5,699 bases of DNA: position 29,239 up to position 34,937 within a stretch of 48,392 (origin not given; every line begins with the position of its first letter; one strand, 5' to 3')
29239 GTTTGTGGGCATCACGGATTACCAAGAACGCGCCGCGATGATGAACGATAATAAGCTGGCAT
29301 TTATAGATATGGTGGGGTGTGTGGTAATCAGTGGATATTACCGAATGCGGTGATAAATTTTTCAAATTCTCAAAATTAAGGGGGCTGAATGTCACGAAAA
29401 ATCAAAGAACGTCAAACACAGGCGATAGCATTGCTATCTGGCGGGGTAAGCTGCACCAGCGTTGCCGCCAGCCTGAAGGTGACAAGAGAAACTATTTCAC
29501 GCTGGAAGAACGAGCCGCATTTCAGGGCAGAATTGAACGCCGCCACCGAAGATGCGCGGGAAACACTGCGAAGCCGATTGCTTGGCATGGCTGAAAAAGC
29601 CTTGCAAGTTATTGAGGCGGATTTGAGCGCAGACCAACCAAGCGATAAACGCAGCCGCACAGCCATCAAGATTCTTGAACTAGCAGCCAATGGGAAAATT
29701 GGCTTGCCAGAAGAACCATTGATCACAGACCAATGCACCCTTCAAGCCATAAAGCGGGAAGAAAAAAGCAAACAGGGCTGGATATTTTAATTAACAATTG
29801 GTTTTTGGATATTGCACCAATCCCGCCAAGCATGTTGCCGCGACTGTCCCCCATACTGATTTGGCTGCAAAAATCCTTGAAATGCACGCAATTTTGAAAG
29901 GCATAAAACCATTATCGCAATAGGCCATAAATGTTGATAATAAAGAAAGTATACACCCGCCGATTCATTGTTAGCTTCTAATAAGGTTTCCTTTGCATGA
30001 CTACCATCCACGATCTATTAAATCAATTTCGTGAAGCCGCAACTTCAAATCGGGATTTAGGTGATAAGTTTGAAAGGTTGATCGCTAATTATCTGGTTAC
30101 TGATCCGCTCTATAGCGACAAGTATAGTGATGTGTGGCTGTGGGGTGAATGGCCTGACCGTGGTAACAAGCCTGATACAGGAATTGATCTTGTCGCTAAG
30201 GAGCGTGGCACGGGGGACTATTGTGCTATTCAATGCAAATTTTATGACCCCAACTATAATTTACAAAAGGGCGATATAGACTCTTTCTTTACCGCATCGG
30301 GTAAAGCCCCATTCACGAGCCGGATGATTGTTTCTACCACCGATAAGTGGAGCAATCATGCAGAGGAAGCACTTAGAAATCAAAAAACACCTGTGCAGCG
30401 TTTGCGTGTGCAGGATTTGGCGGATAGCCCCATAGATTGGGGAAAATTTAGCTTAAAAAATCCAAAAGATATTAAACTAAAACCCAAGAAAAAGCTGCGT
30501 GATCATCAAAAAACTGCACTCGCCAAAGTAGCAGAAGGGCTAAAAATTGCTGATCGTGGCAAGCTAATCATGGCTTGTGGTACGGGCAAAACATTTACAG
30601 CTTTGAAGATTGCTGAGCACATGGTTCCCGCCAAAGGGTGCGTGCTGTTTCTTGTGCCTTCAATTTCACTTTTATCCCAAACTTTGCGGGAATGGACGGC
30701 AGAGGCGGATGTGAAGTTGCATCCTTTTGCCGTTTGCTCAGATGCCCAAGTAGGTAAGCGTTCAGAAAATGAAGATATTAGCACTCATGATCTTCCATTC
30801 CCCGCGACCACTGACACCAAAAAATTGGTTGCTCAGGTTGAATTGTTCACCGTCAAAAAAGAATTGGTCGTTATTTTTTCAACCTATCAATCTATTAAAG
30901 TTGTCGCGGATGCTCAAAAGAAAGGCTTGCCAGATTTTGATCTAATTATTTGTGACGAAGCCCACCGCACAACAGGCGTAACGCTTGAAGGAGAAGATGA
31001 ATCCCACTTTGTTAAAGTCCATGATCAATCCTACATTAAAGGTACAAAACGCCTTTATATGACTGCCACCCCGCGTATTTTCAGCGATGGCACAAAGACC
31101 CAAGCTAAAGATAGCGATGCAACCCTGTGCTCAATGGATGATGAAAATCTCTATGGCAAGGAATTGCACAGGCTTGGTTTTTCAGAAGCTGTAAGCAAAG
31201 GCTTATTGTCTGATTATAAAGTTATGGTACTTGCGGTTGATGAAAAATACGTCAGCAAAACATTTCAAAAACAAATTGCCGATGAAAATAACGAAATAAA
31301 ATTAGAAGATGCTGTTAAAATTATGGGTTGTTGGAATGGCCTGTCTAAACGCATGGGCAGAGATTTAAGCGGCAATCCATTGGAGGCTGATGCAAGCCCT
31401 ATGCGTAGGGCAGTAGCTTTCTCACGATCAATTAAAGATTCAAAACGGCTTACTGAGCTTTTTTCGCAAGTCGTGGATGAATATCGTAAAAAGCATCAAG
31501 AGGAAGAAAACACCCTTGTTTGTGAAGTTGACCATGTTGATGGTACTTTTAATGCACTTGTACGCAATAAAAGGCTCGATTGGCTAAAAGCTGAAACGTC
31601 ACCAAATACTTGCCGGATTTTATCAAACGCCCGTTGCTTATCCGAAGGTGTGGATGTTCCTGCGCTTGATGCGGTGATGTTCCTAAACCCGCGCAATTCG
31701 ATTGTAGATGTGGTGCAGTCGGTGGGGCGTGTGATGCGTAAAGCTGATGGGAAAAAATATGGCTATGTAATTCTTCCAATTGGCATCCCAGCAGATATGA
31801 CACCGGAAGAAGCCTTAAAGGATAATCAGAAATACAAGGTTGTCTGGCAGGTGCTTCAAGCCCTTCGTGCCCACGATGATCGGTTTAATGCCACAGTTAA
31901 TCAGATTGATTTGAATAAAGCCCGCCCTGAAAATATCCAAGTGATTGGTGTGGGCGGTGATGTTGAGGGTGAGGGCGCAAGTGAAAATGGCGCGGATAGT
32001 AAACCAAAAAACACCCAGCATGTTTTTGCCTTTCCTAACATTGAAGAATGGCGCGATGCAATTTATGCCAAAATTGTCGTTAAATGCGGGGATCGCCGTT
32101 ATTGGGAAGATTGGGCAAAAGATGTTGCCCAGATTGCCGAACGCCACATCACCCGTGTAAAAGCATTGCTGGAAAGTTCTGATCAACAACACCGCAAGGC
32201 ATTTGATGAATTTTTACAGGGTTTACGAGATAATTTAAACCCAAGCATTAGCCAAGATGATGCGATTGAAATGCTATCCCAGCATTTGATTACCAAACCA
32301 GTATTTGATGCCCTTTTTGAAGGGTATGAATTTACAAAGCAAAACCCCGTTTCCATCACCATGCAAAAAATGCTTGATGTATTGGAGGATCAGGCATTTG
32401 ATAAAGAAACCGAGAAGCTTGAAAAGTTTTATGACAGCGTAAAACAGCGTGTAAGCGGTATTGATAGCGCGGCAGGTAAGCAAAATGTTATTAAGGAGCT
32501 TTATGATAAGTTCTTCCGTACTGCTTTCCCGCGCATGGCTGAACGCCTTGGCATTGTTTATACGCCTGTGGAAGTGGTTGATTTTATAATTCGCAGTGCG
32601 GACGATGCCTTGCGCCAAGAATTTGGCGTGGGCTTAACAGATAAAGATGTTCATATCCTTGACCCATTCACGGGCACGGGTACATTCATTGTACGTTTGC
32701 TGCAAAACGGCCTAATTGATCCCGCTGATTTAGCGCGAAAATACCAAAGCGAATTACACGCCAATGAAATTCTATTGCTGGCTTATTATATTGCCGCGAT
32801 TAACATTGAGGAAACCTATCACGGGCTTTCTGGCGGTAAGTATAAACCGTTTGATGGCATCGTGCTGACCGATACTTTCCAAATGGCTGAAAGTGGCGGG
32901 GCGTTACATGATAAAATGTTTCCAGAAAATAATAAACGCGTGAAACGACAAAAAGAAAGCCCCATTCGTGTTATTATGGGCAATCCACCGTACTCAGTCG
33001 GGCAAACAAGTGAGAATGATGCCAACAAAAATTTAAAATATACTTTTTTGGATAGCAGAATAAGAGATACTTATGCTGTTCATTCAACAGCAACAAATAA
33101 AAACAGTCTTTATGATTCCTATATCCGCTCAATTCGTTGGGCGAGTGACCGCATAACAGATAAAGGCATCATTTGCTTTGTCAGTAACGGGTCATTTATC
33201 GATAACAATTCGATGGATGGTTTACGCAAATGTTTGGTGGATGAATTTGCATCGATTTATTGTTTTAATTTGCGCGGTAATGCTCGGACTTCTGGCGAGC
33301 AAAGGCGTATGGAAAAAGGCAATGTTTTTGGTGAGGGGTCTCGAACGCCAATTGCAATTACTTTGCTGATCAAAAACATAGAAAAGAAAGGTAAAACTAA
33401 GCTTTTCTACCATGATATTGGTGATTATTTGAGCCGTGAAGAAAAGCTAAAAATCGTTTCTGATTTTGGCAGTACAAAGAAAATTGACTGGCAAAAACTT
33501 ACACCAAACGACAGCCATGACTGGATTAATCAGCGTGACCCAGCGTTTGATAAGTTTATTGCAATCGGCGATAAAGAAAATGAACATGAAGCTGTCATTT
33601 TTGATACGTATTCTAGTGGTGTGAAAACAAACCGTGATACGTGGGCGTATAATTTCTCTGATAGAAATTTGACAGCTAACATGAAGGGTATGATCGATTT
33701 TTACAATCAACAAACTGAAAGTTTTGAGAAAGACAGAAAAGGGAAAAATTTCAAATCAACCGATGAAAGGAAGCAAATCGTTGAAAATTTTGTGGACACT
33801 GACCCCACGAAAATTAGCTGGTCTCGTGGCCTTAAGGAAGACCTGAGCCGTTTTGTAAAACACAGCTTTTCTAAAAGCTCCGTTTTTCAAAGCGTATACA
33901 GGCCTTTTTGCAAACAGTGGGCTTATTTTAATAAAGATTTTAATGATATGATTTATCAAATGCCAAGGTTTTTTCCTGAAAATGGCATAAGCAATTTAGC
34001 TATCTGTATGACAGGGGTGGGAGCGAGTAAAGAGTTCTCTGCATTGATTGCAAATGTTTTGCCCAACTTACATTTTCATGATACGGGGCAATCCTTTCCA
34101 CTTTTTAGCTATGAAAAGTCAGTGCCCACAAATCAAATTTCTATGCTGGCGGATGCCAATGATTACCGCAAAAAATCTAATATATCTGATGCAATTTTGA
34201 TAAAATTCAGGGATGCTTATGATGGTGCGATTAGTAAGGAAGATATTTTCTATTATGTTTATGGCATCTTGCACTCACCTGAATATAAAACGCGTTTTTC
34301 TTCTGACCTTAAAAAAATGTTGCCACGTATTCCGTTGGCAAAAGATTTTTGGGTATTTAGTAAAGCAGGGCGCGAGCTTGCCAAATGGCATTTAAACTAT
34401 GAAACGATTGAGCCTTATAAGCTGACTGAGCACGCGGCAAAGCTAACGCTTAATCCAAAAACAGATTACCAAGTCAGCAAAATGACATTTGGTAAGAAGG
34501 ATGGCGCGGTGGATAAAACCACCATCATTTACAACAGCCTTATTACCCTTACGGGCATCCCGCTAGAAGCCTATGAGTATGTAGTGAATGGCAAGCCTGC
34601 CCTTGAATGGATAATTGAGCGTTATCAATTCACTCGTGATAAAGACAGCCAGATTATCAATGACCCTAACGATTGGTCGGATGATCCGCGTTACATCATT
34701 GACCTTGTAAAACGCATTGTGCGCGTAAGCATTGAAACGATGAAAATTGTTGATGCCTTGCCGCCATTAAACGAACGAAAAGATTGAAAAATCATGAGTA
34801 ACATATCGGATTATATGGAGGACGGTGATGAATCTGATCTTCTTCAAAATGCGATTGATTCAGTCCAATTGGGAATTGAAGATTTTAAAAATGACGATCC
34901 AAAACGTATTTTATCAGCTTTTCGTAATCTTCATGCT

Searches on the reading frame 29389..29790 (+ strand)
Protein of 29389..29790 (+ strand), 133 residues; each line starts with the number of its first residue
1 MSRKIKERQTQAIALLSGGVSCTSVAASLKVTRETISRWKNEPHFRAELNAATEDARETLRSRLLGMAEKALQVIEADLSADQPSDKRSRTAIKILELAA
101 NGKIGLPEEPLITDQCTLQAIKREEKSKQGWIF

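Call 51: search_protein_families(library=pfam, proteins=[window:29389-29790:+], max_evalue=0.001)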
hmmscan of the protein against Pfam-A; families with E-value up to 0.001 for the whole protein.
window:29389-29790:+ (133 aa): 3 families
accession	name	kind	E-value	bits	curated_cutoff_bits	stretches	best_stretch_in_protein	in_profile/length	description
PF13384.12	HTH_23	-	0.00013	22.1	24.6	1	6-41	5-39/50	Homeodomain-like domain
PF13022.12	HTH_Tnp_1_2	-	0.00022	21.7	27.9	1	5-67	8-78/122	Helix-turn-helix of insertion element transposase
PF02796.21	HTH_7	-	0.00025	21.6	23.8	1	3-41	4-43/45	Helix-turn-helix domain of resolvase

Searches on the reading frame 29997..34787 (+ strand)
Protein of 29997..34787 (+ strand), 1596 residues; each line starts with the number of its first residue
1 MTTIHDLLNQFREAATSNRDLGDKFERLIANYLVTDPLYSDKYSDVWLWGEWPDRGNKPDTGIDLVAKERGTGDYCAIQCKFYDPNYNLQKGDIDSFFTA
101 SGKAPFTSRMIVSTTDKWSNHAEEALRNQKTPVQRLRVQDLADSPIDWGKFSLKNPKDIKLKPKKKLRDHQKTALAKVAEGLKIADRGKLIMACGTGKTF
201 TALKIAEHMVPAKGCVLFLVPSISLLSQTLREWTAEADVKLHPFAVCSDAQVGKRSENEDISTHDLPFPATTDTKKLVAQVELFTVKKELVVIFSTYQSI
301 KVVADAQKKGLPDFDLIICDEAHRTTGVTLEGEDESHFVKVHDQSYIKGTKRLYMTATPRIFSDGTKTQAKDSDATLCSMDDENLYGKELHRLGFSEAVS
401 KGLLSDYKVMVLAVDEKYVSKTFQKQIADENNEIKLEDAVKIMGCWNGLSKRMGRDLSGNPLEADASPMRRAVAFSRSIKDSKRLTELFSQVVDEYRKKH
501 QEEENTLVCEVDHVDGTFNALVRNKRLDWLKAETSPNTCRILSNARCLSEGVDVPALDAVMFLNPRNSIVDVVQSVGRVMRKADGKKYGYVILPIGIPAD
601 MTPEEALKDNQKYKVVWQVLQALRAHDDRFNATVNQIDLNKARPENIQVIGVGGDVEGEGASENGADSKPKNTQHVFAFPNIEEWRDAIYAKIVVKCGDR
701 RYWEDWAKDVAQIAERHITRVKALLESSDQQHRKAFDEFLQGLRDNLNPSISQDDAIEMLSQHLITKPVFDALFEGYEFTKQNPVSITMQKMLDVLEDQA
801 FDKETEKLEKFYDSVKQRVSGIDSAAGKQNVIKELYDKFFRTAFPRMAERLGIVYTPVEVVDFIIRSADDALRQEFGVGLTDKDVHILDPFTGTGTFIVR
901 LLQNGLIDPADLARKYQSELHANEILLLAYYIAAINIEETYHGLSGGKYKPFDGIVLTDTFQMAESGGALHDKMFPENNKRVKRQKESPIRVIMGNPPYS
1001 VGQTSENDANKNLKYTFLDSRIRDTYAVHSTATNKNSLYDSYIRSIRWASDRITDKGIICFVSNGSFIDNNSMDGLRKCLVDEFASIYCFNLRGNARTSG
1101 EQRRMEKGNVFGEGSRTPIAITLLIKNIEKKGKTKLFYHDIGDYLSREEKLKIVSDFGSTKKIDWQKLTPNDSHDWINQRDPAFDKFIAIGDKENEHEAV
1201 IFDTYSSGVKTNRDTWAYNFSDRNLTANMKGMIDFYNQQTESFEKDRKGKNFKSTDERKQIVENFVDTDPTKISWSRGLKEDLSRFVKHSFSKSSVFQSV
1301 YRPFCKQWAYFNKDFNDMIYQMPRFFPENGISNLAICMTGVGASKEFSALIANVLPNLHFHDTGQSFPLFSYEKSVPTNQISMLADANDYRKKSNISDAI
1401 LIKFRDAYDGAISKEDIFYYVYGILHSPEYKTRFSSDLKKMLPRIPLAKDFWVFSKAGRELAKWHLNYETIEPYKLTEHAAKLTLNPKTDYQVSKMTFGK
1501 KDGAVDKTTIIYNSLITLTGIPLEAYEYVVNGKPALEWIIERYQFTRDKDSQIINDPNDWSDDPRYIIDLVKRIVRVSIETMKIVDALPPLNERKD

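Call 4: search_protein_families(library=pfam, proteins=[window:29997-34787:+], max_evalue=0.1)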
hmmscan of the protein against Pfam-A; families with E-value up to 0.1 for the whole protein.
window:29997-34787:+ (1596 aa): 14 families
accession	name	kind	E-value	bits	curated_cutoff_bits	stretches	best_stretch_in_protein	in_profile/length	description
PF18135.7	Type_ISP_C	-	1.4e-111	373.3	25.9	1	1201-1570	2-342/342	Type ISP C-terminal specificity domain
PF22240.1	ISP_coupler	-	3e-56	189.7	27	1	702-826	1-125/126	Type ISP restriction-modification enzyme, coupler domain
PF13156.12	Mrr_cat_2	-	6.6e-52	175.2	22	1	35-156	2-125/127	Restriction endonuclease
PF04851.21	ResIII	-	4e-25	89.1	22.5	1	165-360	2-163/164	Type III restriction enzyme, res subunit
PF00271.37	Helicase_C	-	1.9e-08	35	23.5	1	488-582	20-109/110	Helicase conserved C-terminal domain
PF02384.22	N6_Mtase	-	8.3e-08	32.3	20.4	1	830-1083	4-204/311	N-6 DNA Methylase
PF00270.35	DEAD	-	1.9e-07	31.4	26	1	169-359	2-160/167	DEAD/DEAH box helicase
PF04471.18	Mrr_cat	-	8.1e-06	26.4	21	1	56-142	29-112/115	Restriction endonuclease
PF07669.17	Eco57I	-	3.6e-05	24.4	25.3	1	973-1083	63-156/171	Eco57I restriction-modification methylase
PF01170.24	UPF0020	-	0.0049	17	22.3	0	883-1023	28-154/197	RMKL-like, methyltransferase domain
PF18923.6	DUF5673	-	0.01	16.2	26.7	1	1466-1503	17-54/66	Domain of unknown function (DUF5673)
PF00366.26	Ribosomal_S17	-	0.012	16.1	25.9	1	416-452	26-61/68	Ribosomal protein S17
PF11101.13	DUF2884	-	0.038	14.1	30.6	1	705-817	67-178/228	Protein of unknown function (DUF2884)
PF13307.12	Helicase_C_2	-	0.079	13.4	25.3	0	569-593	127-149/170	Helicase C-terminal domain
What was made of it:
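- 29997..34787 (+): Intact type ISP restriction-modification gene (1596 aa), the first gene of the operon. Pfam finds Mrr_cat_2, ResIII, Helicase_C, ISP_coupler, N6_Mtase and Type_ISP_C (call 4).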

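Call 5: search_protein_families(library=padloc, proteins=[window:29997-34787:+], max_evalue=0.1)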
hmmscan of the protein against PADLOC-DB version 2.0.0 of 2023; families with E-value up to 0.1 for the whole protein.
window:29997-34787:+ (1596 aa): 18 families
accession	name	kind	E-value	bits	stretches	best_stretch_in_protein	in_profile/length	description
PDLC03597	REase_MTase_IIG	-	0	2340.8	1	1-1592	2-1639/1646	Type IIG restriction enzyme-methyltransferase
PDLC03051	REase_MTase_I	-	0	1560.1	1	3-1591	14-1587/1591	Type I restriction enzyme-methyltransferase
PDLC03621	REase_MTase_IIG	-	1.4e-131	438.4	1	737-1588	188-1012/1024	Type IIG restriction enzyme-methyltransferase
PDLC03610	REase_MTase_IIG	-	1.6e-48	163.5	2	1023-1536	548-1031/1096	Type IIG restriction enzyme-methyltransferase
PDLC03631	REase_MTase_IIG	-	2.6e-43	146.1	1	805-1570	260-1017/1086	Type IIG restriction enzyme-methyltransferase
PDLC04134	mad2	-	8.1e-29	98.8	1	731-1152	136-470/492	mads_2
PDLC02707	PbeA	-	1.6e-25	87.8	1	153-604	239-636/672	PbeA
PDLC02704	PbeA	-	7.5e-20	69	1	153-599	241-648/682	PbeA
PDLC02706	PbeA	-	5.3e-13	46.4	2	166-364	269-437/722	PbeA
PDLC02703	PbeA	-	5.4e-07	26.6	1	163-214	241-290/626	PbeA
PDLC01763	Cas3b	-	2.5e-06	24.5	1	170-248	249-331/762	-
PDLC01439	typeIV_DinG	-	5.5e-06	23.3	1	156-232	6-78/575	CAS-IV-A; associated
PDLC03317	MTase_II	-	0.00011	18.6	1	827-914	275-358/831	Type II methyltransferase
PDLC03659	mREase_IV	-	0.0002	17.4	1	546-592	517-563/945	Type IV methyl-directed restriction enzyme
PDLC02705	PbeA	-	0.00054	16.2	1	543-589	581-627/691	PbeA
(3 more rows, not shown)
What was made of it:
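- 29997..34787 (+): The PADLOC REase_MTase_IIG profile matches full length (call 5).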
